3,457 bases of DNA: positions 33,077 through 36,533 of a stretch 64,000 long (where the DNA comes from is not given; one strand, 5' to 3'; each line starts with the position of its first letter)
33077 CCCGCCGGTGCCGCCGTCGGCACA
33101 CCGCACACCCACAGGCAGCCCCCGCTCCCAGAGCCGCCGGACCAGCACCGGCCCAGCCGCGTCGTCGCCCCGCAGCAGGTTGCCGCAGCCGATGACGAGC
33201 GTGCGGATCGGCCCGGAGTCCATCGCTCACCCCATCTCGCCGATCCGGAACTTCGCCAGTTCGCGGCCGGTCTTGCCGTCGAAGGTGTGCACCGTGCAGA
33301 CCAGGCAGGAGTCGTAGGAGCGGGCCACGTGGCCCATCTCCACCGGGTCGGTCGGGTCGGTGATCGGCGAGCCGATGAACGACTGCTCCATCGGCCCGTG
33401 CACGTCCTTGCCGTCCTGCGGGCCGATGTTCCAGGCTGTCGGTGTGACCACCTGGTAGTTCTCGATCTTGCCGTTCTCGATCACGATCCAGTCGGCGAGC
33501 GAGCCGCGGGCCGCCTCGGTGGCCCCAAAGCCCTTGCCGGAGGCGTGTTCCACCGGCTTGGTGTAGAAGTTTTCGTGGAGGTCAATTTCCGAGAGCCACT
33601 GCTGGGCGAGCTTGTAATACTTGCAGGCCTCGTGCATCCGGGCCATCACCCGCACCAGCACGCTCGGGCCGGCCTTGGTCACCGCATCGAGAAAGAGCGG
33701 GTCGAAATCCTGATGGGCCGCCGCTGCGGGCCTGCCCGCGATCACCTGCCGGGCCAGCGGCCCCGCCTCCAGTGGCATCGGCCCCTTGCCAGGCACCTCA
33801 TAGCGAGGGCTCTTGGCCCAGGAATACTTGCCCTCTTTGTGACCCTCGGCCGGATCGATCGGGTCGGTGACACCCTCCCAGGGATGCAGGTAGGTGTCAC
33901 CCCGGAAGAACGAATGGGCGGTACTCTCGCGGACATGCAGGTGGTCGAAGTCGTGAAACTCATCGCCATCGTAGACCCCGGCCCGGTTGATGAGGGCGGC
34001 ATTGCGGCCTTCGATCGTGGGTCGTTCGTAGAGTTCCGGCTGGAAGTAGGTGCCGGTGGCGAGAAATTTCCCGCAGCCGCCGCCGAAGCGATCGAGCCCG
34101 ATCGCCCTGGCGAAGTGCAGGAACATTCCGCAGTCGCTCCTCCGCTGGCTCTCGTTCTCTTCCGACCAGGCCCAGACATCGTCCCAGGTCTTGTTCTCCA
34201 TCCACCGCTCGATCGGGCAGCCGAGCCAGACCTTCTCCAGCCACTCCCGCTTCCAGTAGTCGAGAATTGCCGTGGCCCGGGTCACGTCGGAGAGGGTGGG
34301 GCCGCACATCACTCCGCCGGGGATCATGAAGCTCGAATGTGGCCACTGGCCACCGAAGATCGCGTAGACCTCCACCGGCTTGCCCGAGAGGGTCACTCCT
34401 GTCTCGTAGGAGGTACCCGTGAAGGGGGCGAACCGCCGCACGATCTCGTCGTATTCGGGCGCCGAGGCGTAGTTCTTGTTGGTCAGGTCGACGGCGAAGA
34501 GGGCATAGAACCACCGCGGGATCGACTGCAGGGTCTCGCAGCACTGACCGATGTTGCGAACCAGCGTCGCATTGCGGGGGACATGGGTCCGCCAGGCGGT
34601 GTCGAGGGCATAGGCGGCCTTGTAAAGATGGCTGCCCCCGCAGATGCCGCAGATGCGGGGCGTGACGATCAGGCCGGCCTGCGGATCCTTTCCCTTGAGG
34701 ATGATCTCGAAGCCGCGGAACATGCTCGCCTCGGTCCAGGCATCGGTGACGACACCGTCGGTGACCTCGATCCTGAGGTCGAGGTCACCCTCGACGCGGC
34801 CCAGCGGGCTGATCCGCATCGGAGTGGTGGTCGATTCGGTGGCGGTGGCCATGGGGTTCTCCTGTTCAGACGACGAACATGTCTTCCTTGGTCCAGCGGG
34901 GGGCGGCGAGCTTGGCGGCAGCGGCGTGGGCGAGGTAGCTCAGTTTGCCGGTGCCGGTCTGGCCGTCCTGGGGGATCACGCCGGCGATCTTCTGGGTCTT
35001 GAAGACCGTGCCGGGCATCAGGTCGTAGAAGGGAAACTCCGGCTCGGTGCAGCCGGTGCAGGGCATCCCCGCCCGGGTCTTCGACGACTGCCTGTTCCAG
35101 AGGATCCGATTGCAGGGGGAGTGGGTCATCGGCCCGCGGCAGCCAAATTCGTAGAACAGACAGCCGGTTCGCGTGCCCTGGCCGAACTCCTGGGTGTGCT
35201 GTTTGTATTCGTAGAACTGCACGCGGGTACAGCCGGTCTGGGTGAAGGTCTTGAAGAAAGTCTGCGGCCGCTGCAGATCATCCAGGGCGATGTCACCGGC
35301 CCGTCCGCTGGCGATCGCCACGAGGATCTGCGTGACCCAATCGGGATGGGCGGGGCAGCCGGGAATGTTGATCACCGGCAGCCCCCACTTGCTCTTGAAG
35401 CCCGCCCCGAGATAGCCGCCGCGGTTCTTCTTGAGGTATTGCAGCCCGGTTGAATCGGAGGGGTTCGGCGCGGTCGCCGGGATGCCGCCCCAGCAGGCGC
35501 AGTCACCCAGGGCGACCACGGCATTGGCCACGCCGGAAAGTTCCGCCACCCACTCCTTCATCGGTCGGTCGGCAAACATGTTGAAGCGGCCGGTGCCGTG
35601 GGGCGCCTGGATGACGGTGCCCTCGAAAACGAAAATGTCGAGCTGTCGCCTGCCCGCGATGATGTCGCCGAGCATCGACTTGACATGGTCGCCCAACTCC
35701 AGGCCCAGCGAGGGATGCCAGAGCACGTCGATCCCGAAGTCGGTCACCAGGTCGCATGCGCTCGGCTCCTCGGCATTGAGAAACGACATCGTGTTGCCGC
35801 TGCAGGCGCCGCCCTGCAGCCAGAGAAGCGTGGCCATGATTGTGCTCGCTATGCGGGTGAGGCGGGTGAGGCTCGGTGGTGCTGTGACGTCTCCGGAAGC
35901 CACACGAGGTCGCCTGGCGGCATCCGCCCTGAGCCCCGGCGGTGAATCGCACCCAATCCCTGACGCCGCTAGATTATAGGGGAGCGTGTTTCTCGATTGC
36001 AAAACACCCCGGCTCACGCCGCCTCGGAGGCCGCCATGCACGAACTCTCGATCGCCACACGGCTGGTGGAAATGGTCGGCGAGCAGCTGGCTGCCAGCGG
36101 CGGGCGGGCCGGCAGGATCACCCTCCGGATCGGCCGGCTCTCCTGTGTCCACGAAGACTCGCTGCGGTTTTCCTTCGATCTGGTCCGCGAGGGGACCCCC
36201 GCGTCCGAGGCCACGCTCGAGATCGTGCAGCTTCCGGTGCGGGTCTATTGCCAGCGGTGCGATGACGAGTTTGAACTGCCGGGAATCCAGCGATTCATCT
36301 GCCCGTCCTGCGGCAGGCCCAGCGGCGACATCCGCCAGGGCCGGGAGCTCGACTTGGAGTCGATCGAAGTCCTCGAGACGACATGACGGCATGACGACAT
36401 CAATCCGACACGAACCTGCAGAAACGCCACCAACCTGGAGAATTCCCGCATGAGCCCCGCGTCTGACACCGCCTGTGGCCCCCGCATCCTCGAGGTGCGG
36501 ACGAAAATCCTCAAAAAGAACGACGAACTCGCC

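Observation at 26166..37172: Complete cytosolic uptake-type [NiFe]-hydrogenase locus with Huc/group-2a-like accessory set in a planctomycete-type genome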

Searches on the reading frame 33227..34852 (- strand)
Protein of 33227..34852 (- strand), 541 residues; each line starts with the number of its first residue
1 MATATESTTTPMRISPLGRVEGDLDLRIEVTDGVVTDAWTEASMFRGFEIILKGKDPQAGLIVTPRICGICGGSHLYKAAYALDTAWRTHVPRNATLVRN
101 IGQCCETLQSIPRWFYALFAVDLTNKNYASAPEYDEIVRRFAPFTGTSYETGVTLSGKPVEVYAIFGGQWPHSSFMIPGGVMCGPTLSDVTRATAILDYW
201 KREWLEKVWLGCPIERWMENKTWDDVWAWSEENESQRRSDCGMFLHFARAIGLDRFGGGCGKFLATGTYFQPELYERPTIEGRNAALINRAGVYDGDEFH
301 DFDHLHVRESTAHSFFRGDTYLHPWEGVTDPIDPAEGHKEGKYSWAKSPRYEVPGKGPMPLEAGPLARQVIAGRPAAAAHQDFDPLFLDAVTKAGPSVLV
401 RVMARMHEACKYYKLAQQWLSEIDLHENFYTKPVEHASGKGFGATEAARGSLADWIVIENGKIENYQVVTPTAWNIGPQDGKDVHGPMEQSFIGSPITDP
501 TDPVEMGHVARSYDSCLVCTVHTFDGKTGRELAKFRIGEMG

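Call 6: search_solved_structures(query=window:33227-34852:-, max_evalue=0.001, show_alignments=2)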
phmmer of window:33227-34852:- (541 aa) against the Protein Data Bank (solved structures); distinct sequences matched with E-value up to 0.001: 68 (the best 60 are shown).
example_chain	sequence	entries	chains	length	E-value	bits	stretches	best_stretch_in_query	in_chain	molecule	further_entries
7uus_A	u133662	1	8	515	5.8e-262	873.2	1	12-522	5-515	Hydrogenase-2, large subunit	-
7utd_A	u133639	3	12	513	8.2e-262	872.7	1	13-522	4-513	Hydrogenase-2, large subunit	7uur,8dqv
1h2a_L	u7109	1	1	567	6.2e-66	226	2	297-537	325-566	HYDROGENASE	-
5xle_L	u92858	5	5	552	4.4e-62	213.3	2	297-522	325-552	Periplasmic [NiFe] hydrogenase large subunit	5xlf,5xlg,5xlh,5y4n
1ubh_L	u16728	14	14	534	9e-62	212.3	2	297-522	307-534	Periplasmic [NiFe] hydrogenase large subunit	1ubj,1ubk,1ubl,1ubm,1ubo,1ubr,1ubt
4u9h_L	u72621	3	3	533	1.1e-61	212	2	297-522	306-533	Periplasmic [NiFe] hydrogenase large subunit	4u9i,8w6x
1h2r_L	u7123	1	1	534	1.2e-61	211.8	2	297-522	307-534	PROTEIN (PERIPLASMIC [NIFE] HYDROGENASE LARGE SUBUNIT)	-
1frf_L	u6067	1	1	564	1.5e-58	201.7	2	291-537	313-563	[NI-FE] HYDROGENASE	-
1e3d_B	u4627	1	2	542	3.9e-57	197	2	293-522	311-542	[NiFe] hydrogenase large subunit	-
1yq9_H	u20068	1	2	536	2.9e-56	194.1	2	297-522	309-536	Periplasmic [NiFe] hydrogenase large subunit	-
2frv_L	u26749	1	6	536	4e-56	193.6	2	297-522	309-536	PERIPLASMIC HYDROGENASE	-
4ud2_Q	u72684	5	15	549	7.5e-56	192.7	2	291-522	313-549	NICKEL-DEPENDENT HYDROGENASE LARGE SUBUNIT | PERIPLASMIC [NIFE] HYDROGENASE LARGE SUBUNIT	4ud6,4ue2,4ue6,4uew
5jsu_B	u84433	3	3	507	8.2e-56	192.6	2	291-530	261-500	Periplasmic [NiFeSe] hydrogenase, large subunit, selenocysteine-containing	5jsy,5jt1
1yrq_H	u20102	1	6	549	8.3e-56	192.6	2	292-522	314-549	Periplasmic [NiFe] hydrogenase large subunit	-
4ucq_Q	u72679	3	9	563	8.6e-56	192.5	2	291-522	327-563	NICKEL-DEPENDENT HYDROGENASE LARGE SUBUNIT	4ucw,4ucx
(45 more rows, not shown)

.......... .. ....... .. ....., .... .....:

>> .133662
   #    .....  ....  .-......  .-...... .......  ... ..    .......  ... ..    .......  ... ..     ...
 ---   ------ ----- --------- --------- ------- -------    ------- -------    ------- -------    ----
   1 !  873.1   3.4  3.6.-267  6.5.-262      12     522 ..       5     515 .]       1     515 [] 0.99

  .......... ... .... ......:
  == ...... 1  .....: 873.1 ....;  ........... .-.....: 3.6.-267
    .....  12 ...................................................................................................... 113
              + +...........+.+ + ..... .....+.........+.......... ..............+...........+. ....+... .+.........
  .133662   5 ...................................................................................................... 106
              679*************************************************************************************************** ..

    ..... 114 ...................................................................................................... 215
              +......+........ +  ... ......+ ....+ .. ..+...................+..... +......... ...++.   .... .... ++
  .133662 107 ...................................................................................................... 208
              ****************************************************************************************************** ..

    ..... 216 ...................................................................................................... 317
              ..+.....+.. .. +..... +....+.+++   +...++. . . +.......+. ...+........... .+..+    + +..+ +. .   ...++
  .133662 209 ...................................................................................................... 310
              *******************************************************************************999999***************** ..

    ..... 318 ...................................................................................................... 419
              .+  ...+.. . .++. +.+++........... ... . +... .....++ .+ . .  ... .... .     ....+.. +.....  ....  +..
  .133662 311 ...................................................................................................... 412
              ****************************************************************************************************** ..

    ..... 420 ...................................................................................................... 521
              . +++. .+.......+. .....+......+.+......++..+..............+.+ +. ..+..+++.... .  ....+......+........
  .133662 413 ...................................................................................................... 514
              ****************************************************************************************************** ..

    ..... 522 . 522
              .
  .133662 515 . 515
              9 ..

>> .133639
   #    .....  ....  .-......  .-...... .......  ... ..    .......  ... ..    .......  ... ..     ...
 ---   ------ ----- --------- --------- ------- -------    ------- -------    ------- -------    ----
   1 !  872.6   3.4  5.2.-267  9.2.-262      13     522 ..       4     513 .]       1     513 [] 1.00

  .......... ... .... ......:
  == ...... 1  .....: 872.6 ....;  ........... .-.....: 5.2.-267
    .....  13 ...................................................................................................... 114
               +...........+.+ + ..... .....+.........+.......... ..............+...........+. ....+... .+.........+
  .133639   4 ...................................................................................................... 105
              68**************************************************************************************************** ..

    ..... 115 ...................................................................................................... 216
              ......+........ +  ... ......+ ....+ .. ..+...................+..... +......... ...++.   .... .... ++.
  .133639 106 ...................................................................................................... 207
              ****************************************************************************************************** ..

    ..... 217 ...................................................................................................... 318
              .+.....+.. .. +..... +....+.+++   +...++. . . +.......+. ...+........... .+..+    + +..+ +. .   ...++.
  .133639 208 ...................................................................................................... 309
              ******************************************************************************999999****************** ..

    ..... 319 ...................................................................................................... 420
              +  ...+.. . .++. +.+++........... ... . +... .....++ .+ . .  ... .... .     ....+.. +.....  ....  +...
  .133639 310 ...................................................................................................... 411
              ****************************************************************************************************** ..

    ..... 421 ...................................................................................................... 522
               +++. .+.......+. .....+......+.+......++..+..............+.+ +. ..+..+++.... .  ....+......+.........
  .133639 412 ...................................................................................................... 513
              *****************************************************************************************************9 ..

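Call 7: search_protein_families(library=pfam, proteins=[window:33227-34852:-], max_evalue=0.01)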
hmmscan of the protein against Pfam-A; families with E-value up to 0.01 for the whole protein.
window:33227-34852:- (541 aa): 1 family
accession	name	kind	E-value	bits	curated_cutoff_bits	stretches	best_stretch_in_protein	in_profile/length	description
PF00374.24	NiFeSe_Hases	-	1e-78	266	25.8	2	158-522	162-508/508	Nickel-dependent hydrogenase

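Call 60: search_protein_families(library=ncbifam, proteins=[window:33227-34852:-], max_evalue=0.001)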
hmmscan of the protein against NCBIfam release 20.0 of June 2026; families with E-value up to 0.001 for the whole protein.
window:33227-34852:- (541 aa): 8 families
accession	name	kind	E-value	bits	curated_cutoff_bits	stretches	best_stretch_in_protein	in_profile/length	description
NF033181.1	NiFeSe_hydrog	equivalog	3.2e-95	319.9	600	2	254-529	249-502/507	nickel-dependent hydrogenase large subunit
NF045518.1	H2_NiFeSe_large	exception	2.3e-78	264.1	780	2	284-525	242-483/485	NiFeSe hydrogenase large subunit HysA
NF007778.0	PRK10467.1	equivalog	1e-61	208.9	969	2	306-534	326-563/567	hydrogenase 2 large subunit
NF007550.0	PRK10170.1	equivalog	3.5e-44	151.2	1101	2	322-533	363-592/597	Ni/Fe-hydrogenase large subunit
TIGR03295.1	frhA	equivalog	9.2e-26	90.7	392.5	2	12-112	5-107/412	coenzyme F420 hydrogenase subunit alpha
NF041785.2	VhuA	equivalog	6e-15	54.7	800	1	12-180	4-171/418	F420-non-reducing hydrogenase Vhu subunit A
NF040828.1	sulfhyd_ShyA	equivalog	9.3e-15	54.4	700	2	431-523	322-412/415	NAD(P)-dependent hydrogenase/sulfhydrogenase 2 subunit alpha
NF040832.1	sulfhyd_HydA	equivalog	5.6e-12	45.5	880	1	434-523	338-423/426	NADPH-dependent hydrogenase/sulfhydrogenase 1 subunit alpha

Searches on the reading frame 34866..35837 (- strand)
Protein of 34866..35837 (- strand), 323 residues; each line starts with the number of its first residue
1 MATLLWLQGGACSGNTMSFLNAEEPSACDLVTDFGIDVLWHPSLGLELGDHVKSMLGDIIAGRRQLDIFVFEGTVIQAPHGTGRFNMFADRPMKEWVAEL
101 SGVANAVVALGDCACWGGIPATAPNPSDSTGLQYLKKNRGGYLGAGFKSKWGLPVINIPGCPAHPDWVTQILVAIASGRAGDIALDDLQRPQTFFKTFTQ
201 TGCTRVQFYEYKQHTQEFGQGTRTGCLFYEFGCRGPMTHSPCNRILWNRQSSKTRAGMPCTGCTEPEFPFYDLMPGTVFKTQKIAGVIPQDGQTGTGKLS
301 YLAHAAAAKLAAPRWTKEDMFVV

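Call 7: search_protein_families(library=pfam, proteins=[window:34866-35837:-], max_evalue=0.01)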
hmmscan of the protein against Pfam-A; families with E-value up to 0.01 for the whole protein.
window:34866-35837:- (323 aa): 2 families
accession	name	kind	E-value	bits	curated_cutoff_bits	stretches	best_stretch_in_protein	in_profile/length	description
PF01058.29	Oxidored_q6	-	6.4e-29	100.7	27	1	12-175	1-128/128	NADH ubiquinone oxidoreductase, 20 Kd subunit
PF14720.11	NiFe_hyd_SSU_C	-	4.3e-21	75.5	27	1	196-270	2-74/80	NiFe/NiFeSe hydrogenase small subunit C-terminal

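Call 8: search_solved_structures(query=window:34866-35837:-, max_evalue=0.001, show_alignments=1)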
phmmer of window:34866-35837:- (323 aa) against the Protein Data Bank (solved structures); distinct sequences matched with E-value up to 0.001: 43.
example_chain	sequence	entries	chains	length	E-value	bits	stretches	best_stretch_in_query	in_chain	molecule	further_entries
7uur_D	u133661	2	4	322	1e-174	583.7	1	2-323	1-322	Hydrogenase-2, small subunit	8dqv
7utd_B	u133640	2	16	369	1.7e-174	583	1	2-323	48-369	Hydrogenase-2, small subunit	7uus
1yqw_A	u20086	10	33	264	6.1e-30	107.7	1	3-273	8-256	Periplasmic [NiFe] hydrogenase small subunit | HYDROGENASE (NIFE) SMALL SUBUNIT HYDA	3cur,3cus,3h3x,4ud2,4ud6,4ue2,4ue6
4upe_A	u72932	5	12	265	6.1e-30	107.6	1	3-273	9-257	NIFE-HYDROGENASE SMALL SUBUNIT | HYDROGENASE (NIFE) SMALL SUBUNIT HYDA | PERIPLASMIC [NIFE] HYDROGENASE SMALL SUBUNIT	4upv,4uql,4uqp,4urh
1e3d_A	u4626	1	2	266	9e-30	107.1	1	4-270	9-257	[NiFe] hydrogenase small subunit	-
4ucq_A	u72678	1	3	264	9e-30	107.1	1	3-273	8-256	HYDROGENASE (NIFE) SMALL SUBUNIT HYDA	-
4ucx_A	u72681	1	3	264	1.1e-29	106.8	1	3-273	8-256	HYDROGENASE (NIFE) SMALL SUBUNIT HYDA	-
1yrq_A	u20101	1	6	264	1.1e-29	106.8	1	3-273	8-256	Periplasmic [NiFe] hydrogenase small subunit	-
3myr_A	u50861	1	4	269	1.4e-29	106.5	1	3-268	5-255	Hydrogenase (NiFe) small subunit HydA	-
4ucw_A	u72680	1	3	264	1.6e-29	106.3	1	3-273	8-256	HYDROGENASE (NIFE) SMALL SUBUNIT HYDA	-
1frv_A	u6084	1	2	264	2e-29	105.9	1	4-273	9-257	HYDROGENASE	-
4u9h_S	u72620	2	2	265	2.1e-29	105.9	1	4-273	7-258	Periplasmic [NiFe] hydrogenase small subunit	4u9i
8w6x_S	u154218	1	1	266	2.2e-29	105.9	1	4-273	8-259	Periplasmic [NiFe] hydrogenase small subunit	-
1h2r_S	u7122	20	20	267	2.2e-29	105.8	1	4-273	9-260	PROTEIN (PERIPLASMIC [NIFE] HYDROGENASE SMALL SUBUNIT) | Periplasmic [NiFe] hydrogenase small subunit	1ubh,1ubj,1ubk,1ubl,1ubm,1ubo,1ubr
1frf_S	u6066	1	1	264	2.5e-29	105.7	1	3-273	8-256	[NI-FE] HYDROGENASE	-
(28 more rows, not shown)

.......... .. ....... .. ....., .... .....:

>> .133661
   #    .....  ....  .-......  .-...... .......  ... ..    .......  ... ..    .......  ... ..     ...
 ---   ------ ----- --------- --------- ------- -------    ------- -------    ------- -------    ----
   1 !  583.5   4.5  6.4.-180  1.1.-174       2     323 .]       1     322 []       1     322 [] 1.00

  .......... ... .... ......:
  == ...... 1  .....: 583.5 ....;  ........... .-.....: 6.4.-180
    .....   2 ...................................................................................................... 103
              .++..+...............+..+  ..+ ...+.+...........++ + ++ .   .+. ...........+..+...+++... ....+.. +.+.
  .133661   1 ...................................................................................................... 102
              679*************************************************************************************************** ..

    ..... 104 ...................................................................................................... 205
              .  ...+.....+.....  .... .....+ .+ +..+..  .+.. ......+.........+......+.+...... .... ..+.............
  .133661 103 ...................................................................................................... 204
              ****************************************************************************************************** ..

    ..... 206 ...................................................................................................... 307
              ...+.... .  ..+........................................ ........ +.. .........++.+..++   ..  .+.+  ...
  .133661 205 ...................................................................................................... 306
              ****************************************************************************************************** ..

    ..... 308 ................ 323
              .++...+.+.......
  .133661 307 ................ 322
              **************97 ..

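Call 14: find_related_loci(query=window:34866-35837:-, collection=genome_contigs, flank=10000)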
Query window:34866-35837:- (323 aa) in genome_contigs; peptide patterns used: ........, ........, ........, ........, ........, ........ (x = any residue, [..] = any of these).
599 stretches matched a pattern (row limit reached: there are more); 582 encode a relative of the query (tblastn E <= 1e-3); the best 80 are kept; 80 distinct loci.
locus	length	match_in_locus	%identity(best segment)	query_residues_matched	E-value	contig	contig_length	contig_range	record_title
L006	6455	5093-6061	94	1-323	0e+0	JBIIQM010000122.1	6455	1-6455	MAG: Pirellulales bacterium isolate ME2003-07-11_3300042290_group2_bin81 Rohwer_bin1722_scaffold_10116_c1, whole genome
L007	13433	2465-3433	91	1-323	0e+0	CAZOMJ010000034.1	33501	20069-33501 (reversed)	MAG TPA_asm: uncultured Candidatus Kuenenia sp. isolate binchicken_co255_452 genome assembly, contig: k141_496516, whole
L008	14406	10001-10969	90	1-323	0e+0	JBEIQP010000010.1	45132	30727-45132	MAG: Planctomycetaceae bacterium isolate Sample-107-S7-bin-164 Sample_107_S7-bin_164-k141_102446, whole genome shotgun s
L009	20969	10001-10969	88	1-323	0e+0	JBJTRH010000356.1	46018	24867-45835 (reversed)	MAG: Planctomycetaceae bacterium isolate samp_4448_metabat2_109 samp_4448_1790558, whole genome shotgun sequence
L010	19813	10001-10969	87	1-323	0e+0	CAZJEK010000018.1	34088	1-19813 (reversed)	MAG TPA_asm: uncultured Pirellulaceae bacterium isolate SRP334346_co1_189 genome assembly, contig: NODE_1272_length_3408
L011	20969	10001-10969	86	1-323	0e+0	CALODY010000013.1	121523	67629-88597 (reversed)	MAG: Pirellulaceae bacterium isolate HOU_bin.0020 genome assembly, contig: contig_29263, whole genome shotgun sequence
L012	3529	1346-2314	89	1-323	0e+0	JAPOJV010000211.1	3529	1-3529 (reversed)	MAG: bacterium isolate bin72 k141_338883_length_3529_cov_10.0000, whole genome shotgun sequence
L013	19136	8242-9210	84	1-323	0e+0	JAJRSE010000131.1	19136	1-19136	MAG: Planctomycetota bacterium isolate Dive100_bin4.32 k141_1089999, whole genome shotgun sequence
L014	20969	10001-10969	83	1-323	0e+0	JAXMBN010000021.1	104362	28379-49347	MAG: Pirellulales bacterium isolate STL-PLA37 C4.49.fa-21, whole genome shotgun sequence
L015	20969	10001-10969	83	1-323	0e+0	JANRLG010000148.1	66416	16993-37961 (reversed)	MAG: Thermoanaerobaculia bacterium isolate bins.484 k141_182870, whole genome shotgun sequence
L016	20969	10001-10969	85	1-323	0e+0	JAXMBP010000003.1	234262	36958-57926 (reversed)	MAG: Pirellulales bacterium isolate STL-PLA39 C1.57.fa-3, whole genome shotgun sequence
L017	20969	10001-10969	84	1-323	0e+0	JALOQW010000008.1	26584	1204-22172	MAG: Pirellula sp. isolate Prado165 scaffold_1059, whole genome shotgun sequence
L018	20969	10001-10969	82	1-323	0e+0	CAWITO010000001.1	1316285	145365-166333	MAG: uncultured Acidobacteriaceae bacterium isolate MFD09671.bin.1.43 genome assembly, contig: contig_10494, whole genom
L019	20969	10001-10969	83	1-323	0e+0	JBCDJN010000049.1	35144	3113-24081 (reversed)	MAG: Planctomycetota bacterium isolate P01_H01_bin.36 k141_678012_length_35144_cov_12.0224, whole genome shotgun sequenc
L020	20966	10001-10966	80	1-322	0e+0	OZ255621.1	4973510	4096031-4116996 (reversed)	MAG: Acidobacteriaceae bacterium isolate 0b03a970-8fdc-4561-97be-c875a525e4fd genome assembly, chromosome: 1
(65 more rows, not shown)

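Call 60: search_protein_families(library=ncbifam, proteins=[window:34866-35837:-], max_evalue=0.001)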
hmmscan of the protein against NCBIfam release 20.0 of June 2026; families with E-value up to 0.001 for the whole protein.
window:34866-35837:- (323 aa): 4 families
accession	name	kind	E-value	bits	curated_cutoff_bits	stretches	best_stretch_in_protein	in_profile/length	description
NF045520.1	H2_NiFeSe_small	exception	6.7e-39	134.1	470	1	3-269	41-305/314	NiFeSe hydrogenase small subunit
TIGR00391.1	hydA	subfamily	9.9e-37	126.9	179.5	1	4-296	53-328/365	hydrogenase small subunit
NF007779.0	PRK10468.1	equivalog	1e-28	100.4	659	1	4-270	51-302/372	hydrogenase 2 small subunit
NF045875.1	F420_non_VhuG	exception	0.00021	20.6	450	0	158-242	146-233/286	F420-non-reducing hydrogenase subunit VhuG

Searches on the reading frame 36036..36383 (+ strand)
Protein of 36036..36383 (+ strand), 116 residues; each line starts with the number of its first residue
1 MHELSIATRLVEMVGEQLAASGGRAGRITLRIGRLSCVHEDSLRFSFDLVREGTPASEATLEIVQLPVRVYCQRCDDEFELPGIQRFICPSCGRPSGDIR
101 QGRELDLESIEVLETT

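Call 32: search_protein_families(library=pfam, proteins=[window:36036-36383:+], max_evalue=0.01)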
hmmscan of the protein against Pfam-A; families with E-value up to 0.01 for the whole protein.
seq(116 aa): 2 families
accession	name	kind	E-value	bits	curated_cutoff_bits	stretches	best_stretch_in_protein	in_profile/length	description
PF01155.25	HypA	-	6.3e-30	103.9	28.9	1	1-112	1-112/112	Hydrogenase/urease nickel incorporation, metallochaperone, hypA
PF23546.1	Zn_ribbon_TOP3B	-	0.00083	19.4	27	1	64-82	19-38/40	DNA topoisomerase 3-beta zinc ribbon domain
